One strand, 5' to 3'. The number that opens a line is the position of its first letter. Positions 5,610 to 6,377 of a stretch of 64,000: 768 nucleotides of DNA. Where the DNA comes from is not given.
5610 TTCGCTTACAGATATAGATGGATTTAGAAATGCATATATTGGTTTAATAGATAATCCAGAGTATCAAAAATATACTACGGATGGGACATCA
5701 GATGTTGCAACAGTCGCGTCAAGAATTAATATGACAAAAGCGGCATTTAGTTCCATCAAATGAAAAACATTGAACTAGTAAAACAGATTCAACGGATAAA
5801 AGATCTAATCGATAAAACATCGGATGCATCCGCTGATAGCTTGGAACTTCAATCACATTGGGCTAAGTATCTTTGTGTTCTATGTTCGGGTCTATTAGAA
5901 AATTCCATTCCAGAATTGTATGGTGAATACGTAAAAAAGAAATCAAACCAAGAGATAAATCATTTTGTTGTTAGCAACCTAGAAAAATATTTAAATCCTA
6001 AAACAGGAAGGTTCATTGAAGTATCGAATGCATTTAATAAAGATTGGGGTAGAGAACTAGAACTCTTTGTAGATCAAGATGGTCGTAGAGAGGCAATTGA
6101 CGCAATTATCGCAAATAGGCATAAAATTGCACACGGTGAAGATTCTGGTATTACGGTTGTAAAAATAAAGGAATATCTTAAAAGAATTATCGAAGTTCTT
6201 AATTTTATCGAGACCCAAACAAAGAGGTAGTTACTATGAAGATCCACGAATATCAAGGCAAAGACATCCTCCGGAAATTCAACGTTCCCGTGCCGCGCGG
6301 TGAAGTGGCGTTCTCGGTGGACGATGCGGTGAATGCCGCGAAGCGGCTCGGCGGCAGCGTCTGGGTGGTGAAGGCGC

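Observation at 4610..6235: Low-GC two-gene islet (DUF262/ParB-like + HEPN) between pruA and sucC: candidate uncharacterised defence or abortive-infection module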

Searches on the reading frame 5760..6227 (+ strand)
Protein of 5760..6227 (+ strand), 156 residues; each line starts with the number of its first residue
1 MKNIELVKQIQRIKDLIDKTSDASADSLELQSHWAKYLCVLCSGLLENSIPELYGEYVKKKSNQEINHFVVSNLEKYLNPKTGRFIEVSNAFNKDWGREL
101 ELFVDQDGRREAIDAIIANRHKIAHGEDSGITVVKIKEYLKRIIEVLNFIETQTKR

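Call 5: search_protein_families(library=pfam, proteins=[window:5760-6227:+], max_evalue=1)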
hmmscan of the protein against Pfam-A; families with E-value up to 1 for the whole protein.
window:5760-6227:+ (156 aa): 4 families
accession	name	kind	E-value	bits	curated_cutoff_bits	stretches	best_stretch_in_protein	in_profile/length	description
PF18735.6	HEPN_RiboL-PSP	-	4.9e-18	66.2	28.4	1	6-153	3-188/191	RiboL-PSP-HEPN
PF18737.6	HEPN_MAE_28990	-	1.5e-06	29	26.8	1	61-150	108-198/211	MAE_28990/MAE_18760-like HEPN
PF23808.1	DUF7181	-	0.025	15.2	27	1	88-143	30-84/153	Domain of unknown function (DUF7181)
PF20826.3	PHD_5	-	0.034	14.7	27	1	41-58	36-53/56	PhD finger domain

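Call 6: search_protein_families(library=padloc, proteins=[window:5760-6227:+], max_evalue=1)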
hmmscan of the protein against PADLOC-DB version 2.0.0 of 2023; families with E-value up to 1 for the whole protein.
window:5760-6227:+ (156 aa): 0 families

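Call 7: search_protein_families(library=ncbifam, proteins=[window:5760-6227:+], max_evalue=1)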
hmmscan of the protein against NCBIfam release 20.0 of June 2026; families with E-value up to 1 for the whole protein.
window:5760-6227:+ (156 aa): 0 families

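Call 16: find_homologous_proteins(query=window:5760-6227:+)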
Query window:5760-6227:+ (156 aa): 56 proteins with E <= 0.001 among 98 candidates.
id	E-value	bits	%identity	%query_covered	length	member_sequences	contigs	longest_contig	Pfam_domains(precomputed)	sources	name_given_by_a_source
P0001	1.7e-96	338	100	100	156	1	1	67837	PF18735.7,PF18737.7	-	-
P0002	4.7e-69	249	72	98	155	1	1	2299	PF18735.7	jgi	jgi:hypothetical protein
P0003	8.9e-64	232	67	98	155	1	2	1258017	PF18735.7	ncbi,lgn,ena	-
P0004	1.6e-52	196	61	99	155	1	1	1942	PF18735.7,PF18737.7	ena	-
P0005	5.0e-50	187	55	99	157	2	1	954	PF18735.7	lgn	-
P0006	5.6e-50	187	51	99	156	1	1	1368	PF18735.7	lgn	-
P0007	1.7e-49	186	54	99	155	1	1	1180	PF18735.7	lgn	-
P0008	4.2e-49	184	56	98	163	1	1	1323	PF18735.7,PF18737.7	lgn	-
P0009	1.7e-48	183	55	99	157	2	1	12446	PF18735.7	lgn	-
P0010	2.7e-48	182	54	99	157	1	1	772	PF18735.7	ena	-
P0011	1.1e-47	180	52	98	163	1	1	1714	PF18735.7,PF18737.7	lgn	-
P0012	1.4e-47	179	51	98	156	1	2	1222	PF18735.7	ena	-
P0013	1.5e-47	179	53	99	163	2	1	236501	PF18735.7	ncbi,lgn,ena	-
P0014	5.1e-47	178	51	98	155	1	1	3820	PF18735.7,PF18737.7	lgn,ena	-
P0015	1.4e-46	176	53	100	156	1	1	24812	PF18735.7,PF18737.7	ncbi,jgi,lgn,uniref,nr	ncbi:MAG: hypothetical protein DCF17_09790 [Shackletoniella antarctica]|jgi:hypothetical protein|uni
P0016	8.9e-46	174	52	99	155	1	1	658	PF18735.7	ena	-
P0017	9.3e-46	174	52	100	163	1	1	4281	PF18735.7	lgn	-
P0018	2.7e-45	172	50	100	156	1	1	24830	PF18735.7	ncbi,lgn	-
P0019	4.3e-45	171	48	99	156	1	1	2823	PF18735.7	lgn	-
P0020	7.0e-45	171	50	98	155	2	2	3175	PF18735.7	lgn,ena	-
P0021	8.0e-45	171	51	95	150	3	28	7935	PF18735.7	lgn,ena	-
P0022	1.6e-43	166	50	99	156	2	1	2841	PF18735.7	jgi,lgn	-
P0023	3.8e-43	165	49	98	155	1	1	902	PF18735.7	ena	-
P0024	5.4e-43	165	50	99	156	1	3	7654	PF18735.7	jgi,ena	-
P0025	1.1e-42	164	48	98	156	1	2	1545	PF18735.7,PF18737.7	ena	-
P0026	3.8e-42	162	50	98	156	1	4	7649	PF18735.7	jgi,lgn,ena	jgi:hypothetical protein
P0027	4.5e-42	162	51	99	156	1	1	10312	PF18735.7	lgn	-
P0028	5.8e-42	161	50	99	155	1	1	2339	PF18735.7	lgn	-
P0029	5.9e-42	161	49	99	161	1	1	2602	PF18735.7,PF18737.7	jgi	jgi:hypothetical protein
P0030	6.0e-42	161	50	99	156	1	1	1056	PF18735.7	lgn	-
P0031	6.0e-42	161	51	98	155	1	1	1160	PF18735.7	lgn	-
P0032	1.0e-41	160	46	100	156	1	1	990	PF18735.7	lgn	-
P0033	1.3e-41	160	49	98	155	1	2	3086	PF18735.7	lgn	-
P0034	1.5e-41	160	50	98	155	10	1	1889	PF18735.7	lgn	-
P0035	1.5e-41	160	47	97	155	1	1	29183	PF18735.7,PF18737.7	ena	-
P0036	6.1e-40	155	52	89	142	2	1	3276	PF18735.7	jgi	jgi:hypothetical protein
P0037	3.7e-39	152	53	88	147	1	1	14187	PF18735.7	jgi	jgi:hypothetical protein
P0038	1.0e-38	151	48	99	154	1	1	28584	PF18735.7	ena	-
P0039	4.8e-38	149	44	97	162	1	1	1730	PF18735.7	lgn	-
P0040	3.4e-37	146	52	81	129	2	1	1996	PF18735.7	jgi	jgi:hypothetical protein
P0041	1.3e-36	144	45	98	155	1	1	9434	PF18735.7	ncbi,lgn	-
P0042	3.3e-36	143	47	93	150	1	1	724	PF18735.7,PF18737.7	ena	-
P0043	7.8e-36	141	46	93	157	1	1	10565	PF18735.7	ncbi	-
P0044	2.1e-33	134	45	99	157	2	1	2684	PF18735.7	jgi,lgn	jgi:hypothetical protein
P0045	6.6e-31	125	41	98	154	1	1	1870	PF18735.7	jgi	-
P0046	4.3e-30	123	43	97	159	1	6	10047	PF18735.7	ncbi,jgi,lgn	-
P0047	1.1e-29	121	42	98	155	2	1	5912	PF18735.7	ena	-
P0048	1.2e-29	121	42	97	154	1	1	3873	PF18735.7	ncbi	-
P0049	1.9e-28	117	38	97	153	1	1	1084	PF18735.7,PF18737.7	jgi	jgi:formyltetrahydrofolate hydrolase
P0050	8.1e-26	109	35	97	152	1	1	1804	PF18735.7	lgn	-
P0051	9.8e-25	105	40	87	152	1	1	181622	PF18735.7,PF18737.7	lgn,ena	-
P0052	5.0e-23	100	37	91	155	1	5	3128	PF18735.7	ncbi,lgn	-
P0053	7.8e-23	99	38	97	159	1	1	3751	PF18735.7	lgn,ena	-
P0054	3.5e-22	97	37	91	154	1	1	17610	PF18735.7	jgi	jgi:hypothetical protein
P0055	3.5e-21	94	36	90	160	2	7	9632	PF18735.7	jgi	-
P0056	8.1e-21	93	35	94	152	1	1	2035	PF18735.7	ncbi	-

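Call 22: find_encoding_contigs(protein=P0003, flank=6000, max_places=3)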
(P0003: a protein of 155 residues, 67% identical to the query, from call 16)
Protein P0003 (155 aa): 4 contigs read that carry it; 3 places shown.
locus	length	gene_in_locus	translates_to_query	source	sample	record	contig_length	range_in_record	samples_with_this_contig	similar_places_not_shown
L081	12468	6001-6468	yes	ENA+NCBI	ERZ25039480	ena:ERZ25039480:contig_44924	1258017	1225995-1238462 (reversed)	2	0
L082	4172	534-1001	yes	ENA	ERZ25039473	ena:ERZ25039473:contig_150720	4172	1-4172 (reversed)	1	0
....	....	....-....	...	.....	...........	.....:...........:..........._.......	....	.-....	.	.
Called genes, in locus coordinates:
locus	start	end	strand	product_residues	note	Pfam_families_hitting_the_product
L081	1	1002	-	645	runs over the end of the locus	PF01103:Omp85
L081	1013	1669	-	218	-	-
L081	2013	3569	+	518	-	PF00171:Aldedh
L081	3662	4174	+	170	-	-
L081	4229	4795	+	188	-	-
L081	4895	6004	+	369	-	PF03235:GmrSD_N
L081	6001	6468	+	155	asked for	PF18735:HEPN_RiboL-PSP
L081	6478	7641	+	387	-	PF08442:ATP-grasp_2, PF13549:ATP-grasp_5, PF24948:Citrate_synth_N, PF00549:Ligase_CoA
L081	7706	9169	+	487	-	PF02934:GatB_N, PF02637:GatB_Yqey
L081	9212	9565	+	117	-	PF05635:23S_rRNA_IVP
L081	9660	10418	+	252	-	PF00121:TIM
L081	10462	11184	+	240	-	PF00440:TetR_N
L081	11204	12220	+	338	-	PF25919:BSH_CusB (faint), PF00364:Biotin_lipoyl (faint), PF25876:HH_MFP_RND (faint), PF25917:BSH_RND, PF25973:BSH_CzcB, PF25885:HH_EMRA, PF25954:Beta-barrel_RND_2 (faint)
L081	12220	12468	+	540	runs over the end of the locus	PF07690:MFS_1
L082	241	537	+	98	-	-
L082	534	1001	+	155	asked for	PF18735:HEPN_RiboL-PSP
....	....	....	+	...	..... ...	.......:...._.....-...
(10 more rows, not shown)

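Call 23: find_encoding_contigs(protein=P0013, flank=6000, max_places=3)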
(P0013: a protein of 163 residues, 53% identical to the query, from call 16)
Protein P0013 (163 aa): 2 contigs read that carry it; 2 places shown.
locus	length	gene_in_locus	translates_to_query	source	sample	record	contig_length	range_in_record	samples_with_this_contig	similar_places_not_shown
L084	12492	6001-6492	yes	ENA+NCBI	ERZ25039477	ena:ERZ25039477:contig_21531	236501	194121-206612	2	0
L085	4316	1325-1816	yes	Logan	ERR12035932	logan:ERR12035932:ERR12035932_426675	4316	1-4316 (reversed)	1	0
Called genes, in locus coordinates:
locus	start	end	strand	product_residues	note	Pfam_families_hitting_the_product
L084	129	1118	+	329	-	PF17989:ALP_N, PF21522:MreB-like_C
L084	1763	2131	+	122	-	-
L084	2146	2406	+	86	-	PF13560:HTH_31, PF12844:HTH_19, PF01381:HTH_3, PF13443:HTH_26 (weak)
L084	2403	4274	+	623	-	PF02534:T4SS-DNA_transf, PF10412:TrwB_AAD_bind, PF12696:TraG-D_C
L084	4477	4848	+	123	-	PF08761:dUTPase_2 (faint), PF12643:MazG-like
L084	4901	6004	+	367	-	PF03235:GmrSD_N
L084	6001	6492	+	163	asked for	PF18735:HEPN_RiboL-PSP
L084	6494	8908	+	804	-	PF01555:N6_N4_Mtase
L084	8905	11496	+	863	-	PF04851:ResIII, PF18766:SWI2_SNF2 (weak)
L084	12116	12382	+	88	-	-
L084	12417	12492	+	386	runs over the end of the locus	PF13560:HTH_31 (weak), PF01381:HTH_3 (faint), PF06114:Peptidase_M78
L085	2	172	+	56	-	?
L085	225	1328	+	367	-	PF03235:GmrSD_N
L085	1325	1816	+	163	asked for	PF18735:HEPN_RiboL-PSP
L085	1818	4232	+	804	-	PF01555:N6_N4_Mtase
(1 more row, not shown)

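Call 28: search_dna_similar(query=window:5760-6227:+, collection=plasmids, mode=protein, max_rows=30, max_evalue=0.01)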
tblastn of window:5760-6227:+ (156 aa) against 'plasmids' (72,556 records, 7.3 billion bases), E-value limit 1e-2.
Records with a match: 4; places in all: 4; records where one place covers at least 80% of the query: 1.
Best place of each record, by identity: <60% 4.
By first word of the organism name: Phaeobacter 1; Hymenobacter 1; Arthrobacter 1; Rhodococcus 1.
By predicted mobility (MOB-suite, as given by PLSDB): conjugative 2; non-mobilizable 1; mobilizable 1.
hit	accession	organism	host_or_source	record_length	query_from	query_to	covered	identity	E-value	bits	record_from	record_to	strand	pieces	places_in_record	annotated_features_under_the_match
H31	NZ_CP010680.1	Phaeobacter gallaeciensis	cell culture,clam larvae aquaculture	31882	12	151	90%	27.8%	3e-12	70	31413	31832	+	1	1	HEPN domain-containing protein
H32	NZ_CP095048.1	Hymenobacter cellulosilyticus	single cell,air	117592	29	147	76%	27.7%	2e-8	59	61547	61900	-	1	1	HEPN domain-containing protein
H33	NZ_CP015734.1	Arthrobacter sp. U41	Purified bacterial strains from deep ...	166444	34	131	63%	30.7%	3e-6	53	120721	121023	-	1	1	HEPN domain-containing protein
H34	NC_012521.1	Rhodococcus opacus B4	-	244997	28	130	66%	29.1%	1e-4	48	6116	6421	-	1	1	HEPN domain-containing protein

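Call 32: search_protein_families(library=padloc, proteins=[L081:6001-6465:+, L084:6001-6489:+], max_evalue=0.01)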
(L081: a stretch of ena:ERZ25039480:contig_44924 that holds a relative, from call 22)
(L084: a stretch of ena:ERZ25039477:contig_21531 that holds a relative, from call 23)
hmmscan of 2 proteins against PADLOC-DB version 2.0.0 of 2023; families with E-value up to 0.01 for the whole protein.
L081:6001-6465:+ (155 aa): 0 families

L084:6001-6489:+ (163 aa): 0 families

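Call 33: search_protein_families(library=pfam, proteins=[L081:3662-4171:+, L081:4229-4792:+], max_evalue=0.01)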
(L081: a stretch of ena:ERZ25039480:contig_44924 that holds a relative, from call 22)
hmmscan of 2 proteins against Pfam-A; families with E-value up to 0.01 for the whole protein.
L081:3662-4171:+ (170 aa): 2 families
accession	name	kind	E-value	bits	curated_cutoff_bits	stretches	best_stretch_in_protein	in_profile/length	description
PF13240.11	Zn_Ribbon_1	-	7.3e-05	22.9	25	1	6-26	1-21/23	zinc-ribbon domain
PF13248.11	Zn_ribbon_3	-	0.00047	20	27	1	4-27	2-25/26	zinc-ribbon domain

L081:4229-4792:+ (188 aa): 0 families

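Call 40: find_encoding_contigs(protein=P0002, flank=6000, max_places=3)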
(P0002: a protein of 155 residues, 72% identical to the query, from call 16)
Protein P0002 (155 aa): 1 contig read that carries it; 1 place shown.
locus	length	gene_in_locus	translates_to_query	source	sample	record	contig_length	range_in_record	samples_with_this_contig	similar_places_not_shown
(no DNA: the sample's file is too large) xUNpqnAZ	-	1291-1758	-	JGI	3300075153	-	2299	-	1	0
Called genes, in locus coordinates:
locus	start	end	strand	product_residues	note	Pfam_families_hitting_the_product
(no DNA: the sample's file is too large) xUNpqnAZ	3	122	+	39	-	?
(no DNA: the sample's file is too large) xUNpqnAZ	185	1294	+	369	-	PF03235:GmrSD_N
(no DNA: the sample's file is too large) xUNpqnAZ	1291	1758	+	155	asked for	PF18735:HEPN_RiboL-PSP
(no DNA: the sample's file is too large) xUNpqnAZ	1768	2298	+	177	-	?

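Call 53: search_solved_structures(query=A3, max_evalue=1)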
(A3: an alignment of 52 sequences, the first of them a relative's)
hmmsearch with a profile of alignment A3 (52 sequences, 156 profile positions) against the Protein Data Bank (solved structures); distinct sequences matched with E-value up to 1: 2.
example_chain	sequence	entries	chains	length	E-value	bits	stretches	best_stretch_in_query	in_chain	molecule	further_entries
6kzy_A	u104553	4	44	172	0.13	15.3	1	56-154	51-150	Ferritin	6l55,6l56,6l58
4gkp_A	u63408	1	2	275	0.51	13.4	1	60-98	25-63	Spindle pole body-associated protein VIK1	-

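Call 57: predict_structure(alignment_id=A3)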
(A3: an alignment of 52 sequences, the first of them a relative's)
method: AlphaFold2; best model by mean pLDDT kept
length: 156 residues; sequences in the alignment: 52
mean_pLDDT: 96.0   pTM: 0.90
mean pLDDT of the five models: 96.0, 95.7, 95.0, 93.9, 93.7
residues with pLDDT >= 90: 149; 70-90: 7; 50-70: 0; < 50: 0
segments of 3 or more residues with pLDDT < 50: none
pLDDT, mean of each block of 10 residues (from residue 1): 96 95 89 96 98 96 94 94 98 98 98 98 95 97 98 93
secondary structure, 60 per line:
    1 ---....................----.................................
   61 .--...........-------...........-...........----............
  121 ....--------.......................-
elements in order: H4-23 H28-61 H64-74 H82-92 H94-104 H109-124 H133-155

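Call 60: fold_search(model_id=the predicted structure, library=pdb)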
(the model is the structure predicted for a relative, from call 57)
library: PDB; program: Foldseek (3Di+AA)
matches with E <= 10: 150; with E <= 0.001: 0
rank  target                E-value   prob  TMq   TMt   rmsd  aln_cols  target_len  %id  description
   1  9bqw_A                5.0e-01  0.38  0.28  0.33  15.0       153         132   13  Fab F945-DbpA complex (released 2025-08-06)
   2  3wfo_B                9.0e-01  0.09  0.19  0.10  15.1       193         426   15  tRNA processing enzyme (apo form 1) (released 2014-01-01)
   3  3o10_C                9.5e-01  0.25  0.31  0.34   8.0       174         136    9  Crystal structure of the HEPN domain from human sacsin (released 2011-03-30)
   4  6y07_MODEL_1_A        1.0e+00  0.33  0.36  0.37  11.9       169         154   16  Designing a Granulopoietic Protein by Topological Rescaffolding 1: Sohair (released 2020-03-18)
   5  4nqf_A                1.2e+00  0.35  0.38  0.41  10.9       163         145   12  Crystal structure of HEPN domain protein (released 2014-03-26)
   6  9min_I                1.2e+00  0.21  0.29  0.33  11.5       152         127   14  Structure of a designed minibinder to NYESO1-A*02:01 (released 2025-08-06)
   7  3wfo_A                1.2e+00  0.07  0.17  0.09  14.7       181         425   13  tRNA processing enzyme (apo form 1) (released 2014-01-01)
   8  6e7e                  1.3e+00  0.12  0.23  0.22  13.2       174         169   13  High resolution crystal structure of IncA soluble domain (released 2019-07-10)
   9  4tql_B                1.3e+00  0.06  0.17  0.12  29.5       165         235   18  Computationally designed three helix bundle (released 2014-10-15)
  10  1ufb_A                1.6e+00  0.35  0.38  0.44   7.8       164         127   12  Crystal structure of TT1696 from Thermus thermophilus HB8 (released 2003-11-28)
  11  2hsb                  1.7e+00  0.54  0.45  0.53   6.0       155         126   12  Crystal structure of a hepn domain containing protein (af_0298) from archaeoglobus fulgidus at 1.95 A resolution (released 2006-08-15)
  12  4tql_A                1.8e+00  0.07  0.19  0.13  28.7       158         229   16  Computationally designed three helix bundle (released 2014-10-15)
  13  5cwf_D                1.9e+00  0.08  0.19  0.17  17.0       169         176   11  Crystal structure of de novo designed helical repeat protein DHR8 (released 2015-12-16)
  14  6egc                  2.0e+00  0.21  0.32  0.33  12.4       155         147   16  Single-chain version of 2L4HC2_23 (PDB 5J0K) (released 2019-05-29)
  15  3wfp_A                2.0e+00  0.08  0.17  0.08  13.3       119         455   17  tRNA processing enzyme (apo form 2) (released 2014-01-01)
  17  8xeh_D                2.3e+00  0.20  0.36  0.41   6.9       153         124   11  Crystal structure of HEPN-MNT complex (released 2024-12-18)
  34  1jog_A                3.1e+00  0.30  0.45  0.51   6.2       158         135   14  Structure of HI0074 from Heamophilus Influenzae reveals the fold of a substrate binding domain of a nucleotidyltransfe (released 2002-12-18)
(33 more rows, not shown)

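Call 67: search_dna_similar(query=window:5760-6227:+, collection=phages, mode=protein, max_rows=15, max_evalue=0.01)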
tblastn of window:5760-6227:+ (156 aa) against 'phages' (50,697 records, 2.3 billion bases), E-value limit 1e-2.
No match.

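Call 79: search_protein_families(library=pfam, proteins=[L081:4229-4792:+], max_evalue=0.01)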
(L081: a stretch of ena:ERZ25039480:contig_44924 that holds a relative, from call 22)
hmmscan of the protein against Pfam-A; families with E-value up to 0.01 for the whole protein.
L081:4229-4792:+ (188 aa): 0 families

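Call 82: find_related_loci(query=window:5760-6227:+, collection=metagenome_contigs, flank=5000)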
Query window:5760-6227:+ (156 aa) in metagenome_contigs; peptide patterns used: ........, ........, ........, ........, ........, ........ (x = any residue, [..] = any of these).
218 stretches matched a pattern; 90 encode a relative of the query (tblastn E <= 1e-3); the best 80 are kept; 80 distinct loci.
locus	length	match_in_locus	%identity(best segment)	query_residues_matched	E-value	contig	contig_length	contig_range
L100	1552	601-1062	56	1-154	2e-59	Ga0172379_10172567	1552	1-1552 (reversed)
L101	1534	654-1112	54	1-153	1e-58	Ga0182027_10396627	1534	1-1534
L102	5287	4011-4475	50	1-155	9e-55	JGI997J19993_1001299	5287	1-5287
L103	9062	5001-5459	52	1-153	1e-54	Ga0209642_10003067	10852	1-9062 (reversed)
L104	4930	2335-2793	52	1-153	1e-54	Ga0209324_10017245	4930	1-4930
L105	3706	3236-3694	50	1-153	2e-54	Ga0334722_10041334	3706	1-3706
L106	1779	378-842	50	1-155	2e-55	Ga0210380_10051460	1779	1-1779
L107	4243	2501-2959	48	1-153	3e-54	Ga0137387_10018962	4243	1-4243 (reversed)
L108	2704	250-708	50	1-153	7e-54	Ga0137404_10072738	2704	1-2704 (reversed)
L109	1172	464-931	48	1-156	9e-56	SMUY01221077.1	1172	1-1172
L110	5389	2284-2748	51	1-155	9e-53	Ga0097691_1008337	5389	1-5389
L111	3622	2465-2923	50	1-153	7e-52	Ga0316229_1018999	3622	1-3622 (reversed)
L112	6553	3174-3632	50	1-153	7e-52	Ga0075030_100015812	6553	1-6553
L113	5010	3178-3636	50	1-153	7e-52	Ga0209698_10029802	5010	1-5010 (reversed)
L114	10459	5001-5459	50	1-153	7e-52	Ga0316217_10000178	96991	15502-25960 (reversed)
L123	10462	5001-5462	45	1-154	5e-48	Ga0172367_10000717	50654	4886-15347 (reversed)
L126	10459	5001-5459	47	1-151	2e-47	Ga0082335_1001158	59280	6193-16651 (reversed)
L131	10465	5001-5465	45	1-155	1e-45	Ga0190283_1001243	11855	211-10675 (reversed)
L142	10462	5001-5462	42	1-156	2e-40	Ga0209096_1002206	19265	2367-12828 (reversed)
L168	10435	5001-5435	35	5-150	3e-26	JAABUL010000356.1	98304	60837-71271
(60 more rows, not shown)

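Call 96: search_protein_families(library=pfam, proteins=[L114:6481-9564:+, L114:2057-3079:+, L123:5501-8863:-, L126:746-3448:+, L126:6832-7902:+, L142:57-3080:+, L142:5529-7169:-, L168:154-2595:+, L168:5661-7499:+, L131:2548-3762:+], max_evalue=0.00001)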
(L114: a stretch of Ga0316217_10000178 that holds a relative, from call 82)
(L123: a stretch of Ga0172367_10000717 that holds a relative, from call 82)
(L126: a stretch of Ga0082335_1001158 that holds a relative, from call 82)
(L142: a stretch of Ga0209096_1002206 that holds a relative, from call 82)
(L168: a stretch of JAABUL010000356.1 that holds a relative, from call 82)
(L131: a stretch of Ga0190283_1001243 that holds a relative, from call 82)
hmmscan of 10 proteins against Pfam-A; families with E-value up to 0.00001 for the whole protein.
L114:6481-9564:+ (1028 aa): 3 families
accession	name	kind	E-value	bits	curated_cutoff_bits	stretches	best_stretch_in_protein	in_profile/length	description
PF02867.20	Ribonuc_red_lgC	-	3e-129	432.4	23.9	1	203-761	1-523/523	Ribonucleotide reductase, barrel domain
PF08471.15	Ribonuc_red_2_N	-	2.1e-17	63.7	27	1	72-152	3-103/103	Class II vitamin B12-dependent ribonucleotide reductase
PF12637.14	TSCPD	-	1.9e-10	41.3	22.8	1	836-923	12-85/88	TSCPD domain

L114:2057-3079:+ (341 aa): 2 families
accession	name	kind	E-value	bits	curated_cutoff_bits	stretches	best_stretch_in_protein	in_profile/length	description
PF01409.25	tRNA-synt_2d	-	1.2e-98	329.9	19.8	1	93-341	2-246/246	tRNA synthetases class II core domain (F)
PF02912.23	Phe_tRNA-synt_N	-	1.1e-19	70.5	22.3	1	24-86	2-64/69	Aminoacyl tRNA synthetase class II, N-terminal domain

L123:5501-8863:- (1121 aa): 1 family
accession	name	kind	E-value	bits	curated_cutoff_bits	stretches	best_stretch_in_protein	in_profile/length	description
PF13779.11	DUF4175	-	7.7e-25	87.5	27.3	1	290-942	185-760/825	Domain of unknown function (DUF4175)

L126:746-3448:+ (901 aa): 5 families
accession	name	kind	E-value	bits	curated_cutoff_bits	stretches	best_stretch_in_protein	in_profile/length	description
PF00271.37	Helicase_C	-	3.8e-15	56.5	23.5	1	689-794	17-110/110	Helicase conserved C-terminal domain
PF13091.12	PLDc_2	-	2.3e-14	53.8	27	1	22-177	4-132/132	PLD-like domain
PF00176.29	SNF2-rel_dom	-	2.3e-12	47.1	24.9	1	238-425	8-181/290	SNF2-related domain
PF00270.35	DEAD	-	4.2e-08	33.5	26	1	247-412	14-164/167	DEAD/DEAH box helicase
PF04851.21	ResIII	-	6.2e-07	29.9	22.5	1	226-407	3-162/164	Type III restriction enzyme, res subunit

L126:6832-7902:+ (357 aa): 0 families

L142:57-3080:+ (1008 aa): 3 families
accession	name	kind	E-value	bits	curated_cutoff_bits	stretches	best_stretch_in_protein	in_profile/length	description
PF00271.37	Helicase_C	-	7.4e-25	87.8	23.5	1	344-463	2-110/110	Helicase conserved C-terminal domain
PF13020.12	NOV_C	-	1.3e-21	76.9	22.1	1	877-964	2-89/91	Protein NO VEIN, C-terminal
PF00176.29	SNF2-rel_dom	-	2.6e-11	43.6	24.9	1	6-160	42-194/290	SNF2-related domain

L142:5529-7169:- (547 aa): 1 family
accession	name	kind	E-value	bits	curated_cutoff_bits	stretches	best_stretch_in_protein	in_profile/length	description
PF01609.27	DDE_Tnp_1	-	1.7e-10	41.4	23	1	187-482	7-199/200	Transposase DDE domain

L168:154-2595:+ (814 aa): 1 family
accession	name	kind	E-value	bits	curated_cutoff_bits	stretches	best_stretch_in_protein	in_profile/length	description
PF04465.17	DUF499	-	5e-26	91.3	23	1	13-340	23-346/1024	Protein of unknown function (DUF499)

L168:5661-7499:+ (613 aa): 0 families

L131:2548-3762:+ (405 aa): 2 families
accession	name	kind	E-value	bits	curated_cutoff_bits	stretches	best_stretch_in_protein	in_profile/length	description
PF00926.24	DHBP_synthase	-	2.7e-84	281.9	26.4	1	7-198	1-191/191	3,4-dihydroxy-2-butanone 4-phosphate synthase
PF00925.25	GTP_cyclohydro2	-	7.2e-74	247.3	23.3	1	212-375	5-165/165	GTP cyclohydrolase II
